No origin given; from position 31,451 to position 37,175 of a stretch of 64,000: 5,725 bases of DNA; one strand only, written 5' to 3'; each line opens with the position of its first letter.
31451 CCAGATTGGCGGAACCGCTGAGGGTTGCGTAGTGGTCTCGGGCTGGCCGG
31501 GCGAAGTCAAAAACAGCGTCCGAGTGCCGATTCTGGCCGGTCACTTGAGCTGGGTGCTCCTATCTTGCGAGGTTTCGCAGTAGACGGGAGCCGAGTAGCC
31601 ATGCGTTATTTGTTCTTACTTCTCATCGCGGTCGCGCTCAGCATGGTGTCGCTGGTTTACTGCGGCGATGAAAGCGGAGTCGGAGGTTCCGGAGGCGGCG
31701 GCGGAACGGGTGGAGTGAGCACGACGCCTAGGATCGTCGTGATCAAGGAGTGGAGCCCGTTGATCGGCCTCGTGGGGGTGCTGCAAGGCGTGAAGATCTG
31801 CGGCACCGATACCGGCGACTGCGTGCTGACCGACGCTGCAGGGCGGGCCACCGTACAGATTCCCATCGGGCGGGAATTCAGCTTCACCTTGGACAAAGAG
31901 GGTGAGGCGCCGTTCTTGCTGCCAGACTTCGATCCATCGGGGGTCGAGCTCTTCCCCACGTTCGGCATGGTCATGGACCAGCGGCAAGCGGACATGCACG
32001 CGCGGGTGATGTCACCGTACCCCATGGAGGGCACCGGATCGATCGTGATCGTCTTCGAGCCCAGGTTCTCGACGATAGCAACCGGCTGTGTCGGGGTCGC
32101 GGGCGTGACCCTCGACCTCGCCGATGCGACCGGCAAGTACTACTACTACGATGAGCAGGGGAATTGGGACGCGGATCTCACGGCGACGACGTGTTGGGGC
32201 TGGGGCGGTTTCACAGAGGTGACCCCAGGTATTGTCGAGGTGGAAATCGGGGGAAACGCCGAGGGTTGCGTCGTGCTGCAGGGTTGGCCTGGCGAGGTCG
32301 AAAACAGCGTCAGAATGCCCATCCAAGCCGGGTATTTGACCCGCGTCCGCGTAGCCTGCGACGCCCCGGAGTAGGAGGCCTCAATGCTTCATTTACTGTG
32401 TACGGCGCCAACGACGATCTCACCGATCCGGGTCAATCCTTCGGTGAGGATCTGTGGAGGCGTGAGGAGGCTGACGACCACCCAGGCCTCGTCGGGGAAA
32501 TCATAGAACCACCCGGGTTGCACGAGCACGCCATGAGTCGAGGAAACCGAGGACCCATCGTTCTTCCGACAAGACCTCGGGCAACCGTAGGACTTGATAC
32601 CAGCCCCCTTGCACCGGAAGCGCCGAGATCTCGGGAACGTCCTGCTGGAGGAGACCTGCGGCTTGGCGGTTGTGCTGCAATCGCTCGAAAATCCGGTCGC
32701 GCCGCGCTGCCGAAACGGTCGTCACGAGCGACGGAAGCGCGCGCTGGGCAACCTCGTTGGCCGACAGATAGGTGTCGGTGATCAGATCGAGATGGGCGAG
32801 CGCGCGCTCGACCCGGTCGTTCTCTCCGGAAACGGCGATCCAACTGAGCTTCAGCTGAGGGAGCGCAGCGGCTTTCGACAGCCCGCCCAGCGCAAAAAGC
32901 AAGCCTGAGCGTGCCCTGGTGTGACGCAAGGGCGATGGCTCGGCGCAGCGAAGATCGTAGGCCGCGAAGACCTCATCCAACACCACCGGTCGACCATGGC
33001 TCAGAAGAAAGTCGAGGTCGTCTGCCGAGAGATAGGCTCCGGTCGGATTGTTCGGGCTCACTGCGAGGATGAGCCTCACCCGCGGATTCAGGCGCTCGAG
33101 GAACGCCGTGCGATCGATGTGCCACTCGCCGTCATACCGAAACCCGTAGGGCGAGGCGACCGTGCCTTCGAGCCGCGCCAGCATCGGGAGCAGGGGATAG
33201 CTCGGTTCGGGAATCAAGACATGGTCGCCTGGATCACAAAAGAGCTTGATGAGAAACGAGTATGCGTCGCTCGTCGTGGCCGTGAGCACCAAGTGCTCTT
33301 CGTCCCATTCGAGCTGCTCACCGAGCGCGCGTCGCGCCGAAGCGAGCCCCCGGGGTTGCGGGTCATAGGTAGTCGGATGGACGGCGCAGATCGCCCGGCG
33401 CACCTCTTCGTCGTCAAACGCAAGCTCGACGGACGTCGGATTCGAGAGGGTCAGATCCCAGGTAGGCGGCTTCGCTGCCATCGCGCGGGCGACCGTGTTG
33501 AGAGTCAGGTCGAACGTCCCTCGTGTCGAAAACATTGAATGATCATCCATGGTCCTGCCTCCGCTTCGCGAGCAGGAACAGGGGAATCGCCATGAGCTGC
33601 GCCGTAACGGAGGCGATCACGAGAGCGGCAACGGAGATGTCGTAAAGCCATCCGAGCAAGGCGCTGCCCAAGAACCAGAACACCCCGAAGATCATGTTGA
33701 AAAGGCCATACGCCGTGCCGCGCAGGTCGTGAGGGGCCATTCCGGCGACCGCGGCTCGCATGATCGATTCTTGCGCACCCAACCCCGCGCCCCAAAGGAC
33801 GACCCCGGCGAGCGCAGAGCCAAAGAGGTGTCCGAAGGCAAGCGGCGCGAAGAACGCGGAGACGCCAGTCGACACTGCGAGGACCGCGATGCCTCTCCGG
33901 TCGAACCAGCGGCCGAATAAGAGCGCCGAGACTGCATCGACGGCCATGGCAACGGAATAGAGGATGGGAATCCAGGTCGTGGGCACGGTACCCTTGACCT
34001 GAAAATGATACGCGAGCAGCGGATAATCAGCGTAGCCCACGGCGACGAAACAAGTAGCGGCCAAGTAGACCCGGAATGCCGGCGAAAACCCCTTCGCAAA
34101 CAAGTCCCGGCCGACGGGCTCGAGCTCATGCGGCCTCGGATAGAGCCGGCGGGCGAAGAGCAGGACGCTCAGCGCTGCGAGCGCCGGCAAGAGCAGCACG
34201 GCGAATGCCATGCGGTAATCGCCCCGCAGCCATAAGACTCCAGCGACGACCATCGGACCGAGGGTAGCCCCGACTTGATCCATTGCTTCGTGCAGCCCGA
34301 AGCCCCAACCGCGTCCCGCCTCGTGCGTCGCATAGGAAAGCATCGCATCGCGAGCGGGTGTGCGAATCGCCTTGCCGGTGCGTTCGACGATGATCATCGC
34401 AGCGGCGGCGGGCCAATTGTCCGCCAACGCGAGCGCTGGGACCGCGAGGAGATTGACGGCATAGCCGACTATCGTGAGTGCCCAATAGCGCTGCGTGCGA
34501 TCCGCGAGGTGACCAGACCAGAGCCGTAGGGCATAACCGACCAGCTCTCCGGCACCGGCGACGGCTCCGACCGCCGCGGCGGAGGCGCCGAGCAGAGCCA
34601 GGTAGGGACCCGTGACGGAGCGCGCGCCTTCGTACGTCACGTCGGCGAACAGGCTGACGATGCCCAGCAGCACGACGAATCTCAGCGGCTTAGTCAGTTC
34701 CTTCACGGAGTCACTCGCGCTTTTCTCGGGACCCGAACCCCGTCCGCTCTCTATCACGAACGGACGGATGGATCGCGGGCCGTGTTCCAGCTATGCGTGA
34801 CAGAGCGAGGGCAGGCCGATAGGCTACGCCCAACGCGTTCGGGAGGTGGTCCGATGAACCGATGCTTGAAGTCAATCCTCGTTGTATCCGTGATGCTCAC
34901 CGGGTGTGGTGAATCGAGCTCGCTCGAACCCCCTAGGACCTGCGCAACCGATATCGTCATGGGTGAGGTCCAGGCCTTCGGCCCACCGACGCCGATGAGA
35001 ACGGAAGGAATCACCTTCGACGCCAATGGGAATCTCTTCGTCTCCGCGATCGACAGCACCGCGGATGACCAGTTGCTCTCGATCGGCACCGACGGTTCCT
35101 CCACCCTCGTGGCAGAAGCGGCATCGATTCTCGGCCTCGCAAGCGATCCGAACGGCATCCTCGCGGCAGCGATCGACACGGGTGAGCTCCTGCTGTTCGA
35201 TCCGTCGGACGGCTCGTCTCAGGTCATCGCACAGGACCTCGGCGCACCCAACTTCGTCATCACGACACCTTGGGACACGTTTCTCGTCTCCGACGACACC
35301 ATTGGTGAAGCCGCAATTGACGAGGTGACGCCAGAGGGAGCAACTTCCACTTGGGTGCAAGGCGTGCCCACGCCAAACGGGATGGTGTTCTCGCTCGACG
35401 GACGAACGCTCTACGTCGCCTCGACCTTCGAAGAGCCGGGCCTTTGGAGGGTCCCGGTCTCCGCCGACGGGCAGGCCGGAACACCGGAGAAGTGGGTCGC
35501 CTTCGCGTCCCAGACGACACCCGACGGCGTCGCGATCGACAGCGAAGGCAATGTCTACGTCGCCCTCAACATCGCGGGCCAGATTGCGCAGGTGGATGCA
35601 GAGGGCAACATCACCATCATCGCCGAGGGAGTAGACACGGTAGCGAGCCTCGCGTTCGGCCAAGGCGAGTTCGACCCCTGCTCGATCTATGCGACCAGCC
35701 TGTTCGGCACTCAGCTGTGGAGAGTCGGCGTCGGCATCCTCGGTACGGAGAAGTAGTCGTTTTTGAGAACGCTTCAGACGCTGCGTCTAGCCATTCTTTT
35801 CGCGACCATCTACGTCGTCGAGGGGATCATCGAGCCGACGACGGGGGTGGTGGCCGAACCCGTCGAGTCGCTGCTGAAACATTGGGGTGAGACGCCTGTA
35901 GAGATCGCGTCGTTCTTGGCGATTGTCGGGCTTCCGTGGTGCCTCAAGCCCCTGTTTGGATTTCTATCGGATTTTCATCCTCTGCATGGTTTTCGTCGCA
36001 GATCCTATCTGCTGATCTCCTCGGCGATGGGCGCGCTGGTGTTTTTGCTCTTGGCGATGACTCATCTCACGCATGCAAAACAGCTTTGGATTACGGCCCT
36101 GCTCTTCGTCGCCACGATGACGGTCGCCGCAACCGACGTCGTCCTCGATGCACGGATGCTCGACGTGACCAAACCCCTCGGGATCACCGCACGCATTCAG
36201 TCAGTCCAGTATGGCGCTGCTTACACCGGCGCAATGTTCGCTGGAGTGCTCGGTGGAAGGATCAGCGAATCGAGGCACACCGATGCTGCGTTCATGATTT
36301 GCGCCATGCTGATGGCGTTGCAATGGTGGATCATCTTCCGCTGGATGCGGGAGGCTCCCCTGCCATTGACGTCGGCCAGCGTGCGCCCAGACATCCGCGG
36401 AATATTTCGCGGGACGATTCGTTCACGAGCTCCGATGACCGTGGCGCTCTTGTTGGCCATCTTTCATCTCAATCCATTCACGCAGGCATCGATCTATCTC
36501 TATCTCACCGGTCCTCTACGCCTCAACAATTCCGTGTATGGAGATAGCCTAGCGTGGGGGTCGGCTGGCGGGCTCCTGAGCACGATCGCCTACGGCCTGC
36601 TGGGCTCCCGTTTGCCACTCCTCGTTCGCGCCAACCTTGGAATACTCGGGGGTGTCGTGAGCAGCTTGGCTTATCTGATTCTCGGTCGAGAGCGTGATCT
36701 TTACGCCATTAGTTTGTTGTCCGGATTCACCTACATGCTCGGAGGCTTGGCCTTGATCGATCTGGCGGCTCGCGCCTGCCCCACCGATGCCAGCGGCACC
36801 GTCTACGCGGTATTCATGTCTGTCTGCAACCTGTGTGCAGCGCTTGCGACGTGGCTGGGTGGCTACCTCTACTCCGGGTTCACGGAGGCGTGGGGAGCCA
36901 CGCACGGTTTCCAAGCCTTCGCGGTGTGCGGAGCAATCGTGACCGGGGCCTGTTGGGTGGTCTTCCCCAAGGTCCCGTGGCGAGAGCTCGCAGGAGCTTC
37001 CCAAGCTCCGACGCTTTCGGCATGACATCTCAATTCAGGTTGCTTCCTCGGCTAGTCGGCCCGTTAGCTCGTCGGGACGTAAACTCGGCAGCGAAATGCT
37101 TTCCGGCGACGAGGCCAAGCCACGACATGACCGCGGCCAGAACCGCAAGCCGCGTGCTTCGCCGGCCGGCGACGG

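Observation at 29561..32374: Three-gene lipoprotein cassette: C25/gingipain-like peptidase homologue plus two tandem paralogous Gly-tethered lipoproteins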

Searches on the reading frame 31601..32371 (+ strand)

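Call 6: search_protein_families(library=pfam, proteins=[window:31601-32371:+], max_evalue=1)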
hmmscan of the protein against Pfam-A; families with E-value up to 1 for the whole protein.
window:31601-32371:+ (257 aa): 0 families

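Call 7: search_protein_families(library=ncbifam, proteins=[window:31601-32371:+], max_evalue=1)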
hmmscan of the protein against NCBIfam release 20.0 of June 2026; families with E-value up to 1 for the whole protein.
window:31601-32371:+ (257 aa): 2 families
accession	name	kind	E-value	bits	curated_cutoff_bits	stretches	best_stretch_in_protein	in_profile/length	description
TIGR00810.1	secG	equivalog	0.21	11.7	30.85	1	5-38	7-40/73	preprotein translocase subunit SecG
NF033865.1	fusolisin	equivalog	0.78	7.7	999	0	8-48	10-45/1006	fusolisin family autotransporter serine protease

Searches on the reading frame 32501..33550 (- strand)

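Call 58: search_protein_families(library=pfam, proteins=[window:32501-33550:-], max_evalue=0.0001)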
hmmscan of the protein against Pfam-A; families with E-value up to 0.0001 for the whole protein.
window:32501-33550:- (349 aa): 1 family
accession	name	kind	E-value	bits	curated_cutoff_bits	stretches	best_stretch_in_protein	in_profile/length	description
PF00155.27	Aminotran_1_2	-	2.5e-24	86.6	19.7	1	68-326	43-313/361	Aminotransferase class I and II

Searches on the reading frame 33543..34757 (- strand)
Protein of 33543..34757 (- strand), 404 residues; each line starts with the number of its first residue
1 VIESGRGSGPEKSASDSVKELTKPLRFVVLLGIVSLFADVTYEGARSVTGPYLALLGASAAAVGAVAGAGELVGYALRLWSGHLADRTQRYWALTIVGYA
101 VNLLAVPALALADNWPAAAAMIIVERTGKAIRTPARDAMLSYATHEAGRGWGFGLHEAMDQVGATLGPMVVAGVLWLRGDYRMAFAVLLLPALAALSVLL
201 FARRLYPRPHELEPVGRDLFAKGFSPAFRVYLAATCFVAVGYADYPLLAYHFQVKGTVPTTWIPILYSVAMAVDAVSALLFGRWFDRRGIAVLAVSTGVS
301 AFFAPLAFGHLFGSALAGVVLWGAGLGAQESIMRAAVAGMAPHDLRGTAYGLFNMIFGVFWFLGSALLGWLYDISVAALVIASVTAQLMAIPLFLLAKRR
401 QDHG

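Call 58: search_protein_families(library=pfam, proteins=[window:33543-34757:-], max_evalue=0.0001)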
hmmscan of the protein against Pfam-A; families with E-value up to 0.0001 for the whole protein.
window:33543-34757:- (404 aa): 1 family
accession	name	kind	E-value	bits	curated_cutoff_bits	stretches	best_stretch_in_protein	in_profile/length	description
PF07690.21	MFS_1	-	1.2e-32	113.6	33.4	2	46-364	12-346/347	Major Facilitator Superfamily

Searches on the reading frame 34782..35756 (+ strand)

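Call 58: search_protein_families(library=pfam, proteins=[window:34782-35756:+], max_evalue=0.0001)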
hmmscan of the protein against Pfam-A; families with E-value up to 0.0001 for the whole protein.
window:34782-35756:+ (324 aa): 2 families
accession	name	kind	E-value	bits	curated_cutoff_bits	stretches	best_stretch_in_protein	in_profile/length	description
PF08450.18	SGL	-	5e-21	75.8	26.3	1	157-294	98-234/246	SMP-30/Gluconolactonase/LRE-like region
PF06739.17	SBBP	-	1.4e-07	31.8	20.5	0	244-261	12-29/38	Beta-propeller repeat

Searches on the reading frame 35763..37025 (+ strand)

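Call 58: search_protein_families(library=pfam, proteins=[window:35763-37025:+], max_evalue=0.0001)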
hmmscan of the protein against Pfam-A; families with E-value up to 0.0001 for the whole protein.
window:35763-37025:+ (420 aa): 2 families
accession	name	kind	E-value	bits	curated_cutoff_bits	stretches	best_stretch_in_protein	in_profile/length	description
PF03092.22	BT1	-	4e-30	105.3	22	1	43-371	22-379/432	BT1 family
PF07690.21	MFS_1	-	1.4e-14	54.2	33.4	1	36-362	22-346/347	Major Facilitator Superfamily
